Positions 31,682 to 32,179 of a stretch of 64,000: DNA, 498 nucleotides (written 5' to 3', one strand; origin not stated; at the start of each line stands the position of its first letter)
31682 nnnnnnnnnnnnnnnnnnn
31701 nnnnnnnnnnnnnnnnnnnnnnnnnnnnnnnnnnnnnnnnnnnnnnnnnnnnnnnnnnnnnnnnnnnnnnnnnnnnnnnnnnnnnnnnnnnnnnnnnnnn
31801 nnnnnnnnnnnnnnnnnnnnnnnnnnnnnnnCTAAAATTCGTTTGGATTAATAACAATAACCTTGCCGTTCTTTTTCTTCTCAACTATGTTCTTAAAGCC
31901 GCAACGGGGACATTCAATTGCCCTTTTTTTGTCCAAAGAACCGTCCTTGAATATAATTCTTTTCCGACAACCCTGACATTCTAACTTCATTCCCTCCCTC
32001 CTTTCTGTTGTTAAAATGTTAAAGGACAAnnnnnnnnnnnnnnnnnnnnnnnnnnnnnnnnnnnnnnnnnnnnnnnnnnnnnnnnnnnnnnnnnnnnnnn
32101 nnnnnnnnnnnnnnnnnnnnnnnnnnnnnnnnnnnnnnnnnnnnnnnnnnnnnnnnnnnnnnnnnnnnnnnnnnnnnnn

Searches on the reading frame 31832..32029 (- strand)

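Call 13: search_protein_families(library=pfam, proteins=[window:31832-32029:-], max_evalue=0.01)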
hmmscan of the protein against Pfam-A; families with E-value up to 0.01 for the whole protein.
window:31832-32029:- (65 aa): 2 families
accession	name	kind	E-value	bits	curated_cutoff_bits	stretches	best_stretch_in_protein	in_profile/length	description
PF10122.14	Zn_ribbon_Com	-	0.00063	19.6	22.9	1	16-49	5-36/52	Mu-like prophage protein Com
PF23451.1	Zn_ribbon_PaaD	-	0.0033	17.5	27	0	31-55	8-32/53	PaaD zinc beta ribbon domain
